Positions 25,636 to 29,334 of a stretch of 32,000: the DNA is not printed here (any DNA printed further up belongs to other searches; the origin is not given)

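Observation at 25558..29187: Inc-type anchor joined to a domain-permuted His-swivel / ATP-grasp 'dikinase' module that lacks a PEP-binding domain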

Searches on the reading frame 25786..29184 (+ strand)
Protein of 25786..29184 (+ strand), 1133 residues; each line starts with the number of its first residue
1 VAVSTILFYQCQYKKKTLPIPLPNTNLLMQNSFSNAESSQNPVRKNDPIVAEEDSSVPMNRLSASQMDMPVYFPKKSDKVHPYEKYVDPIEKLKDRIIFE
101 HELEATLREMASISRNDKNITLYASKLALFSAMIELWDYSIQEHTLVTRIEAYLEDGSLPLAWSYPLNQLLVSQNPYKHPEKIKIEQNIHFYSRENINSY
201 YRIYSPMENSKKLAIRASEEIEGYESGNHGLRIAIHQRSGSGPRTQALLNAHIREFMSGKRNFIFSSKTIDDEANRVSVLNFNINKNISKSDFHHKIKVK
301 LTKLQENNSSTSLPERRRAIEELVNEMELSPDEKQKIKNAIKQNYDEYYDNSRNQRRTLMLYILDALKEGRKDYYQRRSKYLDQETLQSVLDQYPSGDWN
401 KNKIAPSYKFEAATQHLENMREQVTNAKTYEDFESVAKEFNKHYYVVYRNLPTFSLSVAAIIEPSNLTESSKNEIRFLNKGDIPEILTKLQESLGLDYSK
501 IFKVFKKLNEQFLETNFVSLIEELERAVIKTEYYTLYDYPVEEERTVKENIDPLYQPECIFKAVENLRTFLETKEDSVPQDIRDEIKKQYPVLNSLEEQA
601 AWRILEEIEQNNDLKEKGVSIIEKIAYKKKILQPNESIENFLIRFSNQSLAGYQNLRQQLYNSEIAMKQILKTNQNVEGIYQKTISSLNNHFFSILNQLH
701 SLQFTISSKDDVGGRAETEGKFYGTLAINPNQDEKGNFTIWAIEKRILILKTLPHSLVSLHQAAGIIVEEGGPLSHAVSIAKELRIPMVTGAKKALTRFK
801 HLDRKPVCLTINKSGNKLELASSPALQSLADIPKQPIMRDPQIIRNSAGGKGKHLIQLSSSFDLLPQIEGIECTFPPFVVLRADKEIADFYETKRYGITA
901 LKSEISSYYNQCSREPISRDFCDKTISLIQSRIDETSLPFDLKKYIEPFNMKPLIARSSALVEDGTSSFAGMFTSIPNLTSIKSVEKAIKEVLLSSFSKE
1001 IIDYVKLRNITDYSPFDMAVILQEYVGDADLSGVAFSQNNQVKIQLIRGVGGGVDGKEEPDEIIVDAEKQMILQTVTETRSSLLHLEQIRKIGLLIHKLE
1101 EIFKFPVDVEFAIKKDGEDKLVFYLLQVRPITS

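Call 7: search_protein_families(library=pfam, proteins=[window:25786-29184:+], max_evalue=1)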
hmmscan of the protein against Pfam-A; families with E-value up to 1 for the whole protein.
window:25786-29184:+ (1133 aa): 3 families
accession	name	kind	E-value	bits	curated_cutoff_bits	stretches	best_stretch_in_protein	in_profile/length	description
PF01326.24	PPDK_N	-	7.3e-31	108.1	27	1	846-1132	2-310/328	Pyruvate phosphate dikinase, AMP/ATP-binding domain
PF00391.29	PEP-utilizers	-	4.3e-12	45.9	23.1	1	747-800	6-60/72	PEP-utilising enzyme, mobile domain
PF21228.3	RuBisCO_activase_AAA_helical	-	0.075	13.8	27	1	616-666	2-50/96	Ribulose bisphosphate carboxylase/oxygenase activase, AAA, helical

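Call 9: find_homologous_proteins(query=window:25786-29184:+, max_evalue=0.001)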
Query window:25786-29184:+ (1133 aa): 3 proteins with E <= 0.001 among 8000 candidates.
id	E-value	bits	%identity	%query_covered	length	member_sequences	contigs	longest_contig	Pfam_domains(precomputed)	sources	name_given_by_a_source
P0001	0.0e+0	2511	100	100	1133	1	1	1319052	PF00391.30,PF01326.25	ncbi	ncbi:MAG: PEP/pyruvate-binding domain-containing protein [Chlamydiales bacterium]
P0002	9.9e-247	840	43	100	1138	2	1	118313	PF00391.30,PF01326.25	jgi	-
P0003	7.8e-6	42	29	18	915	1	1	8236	PF00391.30,PF01326.25,PF27448.1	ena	-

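Call 12: search_protein_families(library=ncbifam, proteins=[window:25786-29184:+], max_evalue=1)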
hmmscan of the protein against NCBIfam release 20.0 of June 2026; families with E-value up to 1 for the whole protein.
window:25786-29184:+ (1133 aa): 19 families
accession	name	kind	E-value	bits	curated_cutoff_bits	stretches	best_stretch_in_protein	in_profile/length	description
NF004882.0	PRK06241.2-3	equivalog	6.1e-25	87.5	850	2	955-1132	102-277/827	phosphoenolpyruvate synthase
NF004881.0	PRK06241.2-2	equivalog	1.1e-22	80.2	883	3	929-1076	80-237/898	phosphoenolpyruvate synthase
NF005057.0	PRK06464.1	equivalog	1e-20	73.5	598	3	954-1071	121-246/798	phosphoenolpyruvate synthase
TIGR01418.1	PEP_synth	equivalog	7.9e-20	70.8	739.75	3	927-1077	81-247/784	pyruvate, water dikinase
NF052631.1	prodigiosin_PigC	equivalog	1.5e-19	69.4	1300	3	921-1076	57-224/883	prodigiosin ligase PigC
NF004877.0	PRK06241.1-2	subfamily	2.3e-11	42.8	866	2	926-1037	80-195/869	phosphoenolpyruvate synthase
NF052632.1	undecylprod_RedH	equivalog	3.3e-10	38.6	1350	1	929-1073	66-217/880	undecylprodigiosin ligase RedH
NF004883.0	PRK06241.2-4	equivalog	2.7e-09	35.7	1063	2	926-1081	93-258/928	phosphoenolpyruvate synthase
NF041857.1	RIF_Ptrans_rph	equivalog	6.1e-09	34.8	999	1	924-1037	76-193/864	rifamycin-inactivating phosphotransferase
NF004878.0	PRK06241.1-3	subfamily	1.7e-08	33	945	2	956-1037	114-194/891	phosphoenolpyruvate synthase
NF004879.0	PRK06241.1-4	equivalog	5.9e-08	31.3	976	2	935-1037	89-195/868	phosphoenolpyruvate synthase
NF004880.0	PRK06241.2-1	equivalog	2.1e-07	29.3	972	1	954-1132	107-281/837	phosphoenolpyruvate synthase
NF004978.0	PRK06354.1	subfamily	0.00023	19.8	462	1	744-801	511-569/590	pyruvate kinase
TIGR01828.1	pyru_phos_dikin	equivalog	0.0014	16.7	843.45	1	747-794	420-468/865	pyruvate, phosphate dikinase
NF004531.0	PRK05878.1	equivalog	0.0058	15.3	456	1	751-792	391-432/534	pyruvate, phosphate dikinase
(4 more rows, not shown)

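Call 13: find_encoding_contigs(protein=P0002, flank=10000, max_places=4)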
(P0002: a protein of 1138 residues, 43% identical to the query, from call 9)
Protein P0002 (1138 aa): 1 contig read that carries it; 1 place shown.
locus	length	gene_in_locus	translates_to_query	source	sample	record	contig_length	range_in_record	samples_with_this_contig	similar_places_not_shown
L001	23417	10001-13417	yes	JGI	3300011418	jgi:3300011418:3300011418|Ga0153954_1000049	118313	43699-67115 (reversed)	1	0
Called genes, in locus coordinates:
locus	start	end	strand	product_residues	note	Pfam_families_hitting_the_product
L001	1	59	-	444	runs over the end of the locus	PF00646:F-box, PF12937:F-box-like, PF24807:WD40_CDC20-Fz, PF25172:Beta-prop_WDR3_2nd, PF25175:Beta-prop_WDR5, PF25391:WD40_Gbeta, PF23381:Beta-prop_IFT122_1st, PF24814:WD40_Prp19, +16 more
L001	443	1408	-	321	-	PF00454:PI3_PI4_kinase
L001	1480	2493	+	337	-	PF07894:SACK1 (faint), PF13090:PP_kinase_C (weak), PF13091:PLDc_2, PF00614:PLDc (faint), PF13091:PLDc_2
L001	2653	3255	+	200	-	PF12766:Pyridox_oxase_2 (weak), PF01243:PNPOx_N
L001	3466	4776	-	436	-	-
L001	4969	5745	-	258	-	-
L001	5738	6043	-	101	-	PF13248:Zn_ribbon_3 (weak), PF13240:Zn_Ribbon_1 (faint)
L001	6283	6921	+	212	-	PF01113:DapB_N, PF05173:DapB_C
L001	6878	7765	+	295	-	PF00701:DHDPS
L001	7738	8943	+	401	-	PF00155:Aminotran_1_2, PF04864:Alliinase_C (faint)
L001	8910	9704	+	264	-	PF00877:NLPC_P60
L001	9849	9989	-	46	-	-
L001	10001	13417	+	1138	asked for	PF00391:PEP-utilizers, PF01326:PPDK_N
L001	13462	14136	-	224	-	PF13302:Acetyltransf_3, PF00583:Acetyltransf_1 (faint)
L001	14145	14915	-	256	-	PF04542:Sigma70_r2, PF04539:Sigma70_r3, PF04545:Sigma70_r4, PF08281:Sigma70_r4_2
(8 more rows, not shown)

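Call 14: find_encoding_contigs(protein=P0001, flank=10000, max_places=4)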
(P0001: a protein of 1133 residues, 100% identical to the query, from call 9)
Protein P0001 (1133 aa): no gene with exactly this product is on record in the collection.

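Call 27: find_related_loci(query=A1, collection=genome_contigs, flank=6000)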
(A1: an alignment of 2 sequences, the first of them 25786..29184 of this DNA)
Query A1 (1133 aa) in genome_contigs; peptide patterns used: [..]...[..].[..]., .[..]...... (x = any residue, [..] = any of these).
244 stretches matched a pattern, but none encodes a relative of the query by tblastn (E <= 1e-3).

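Call 28: find_related_loci(query=A1, collection=metagenome_contigs, flank=6000)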
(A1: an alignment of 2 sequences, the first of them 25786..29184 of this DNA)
Query A1 (1133 aa) in metagenome_contigs; peptide patterns used: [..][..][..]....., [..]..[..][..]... (x = any residue, [..] = any of these).
383 stretches matched a pattern; 1 encode a relative of the query (tblastn E <= 1e-3); 1 distinct loci.
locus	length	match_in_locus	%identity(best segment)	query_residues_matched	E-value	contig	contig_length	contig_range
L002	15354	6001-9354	43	1-1132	0e+0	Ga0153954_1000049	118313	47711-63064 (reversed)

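Call 33: search_protein_families(library=pfam, proteins=[P0003], max_evalue=0.001)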
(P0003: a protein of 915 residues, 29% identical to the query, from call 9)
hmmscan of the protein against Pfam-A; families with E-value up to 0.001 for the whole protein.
P0003 (915 aa): 2 families
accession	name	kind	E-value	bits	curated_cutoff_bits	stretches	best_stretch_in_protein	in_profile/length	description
PF01326.24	PPDK_N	-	4.1e-79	266.7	27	1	15-321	3-319/328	Pyruvate phosphate dikinase, AMP/ATP-binding domain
PF00391.29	PEP-utilizers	-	2.5e-20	72.3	23.1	1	821-890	3-72/72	PEP-utilising enzyme, mobile domain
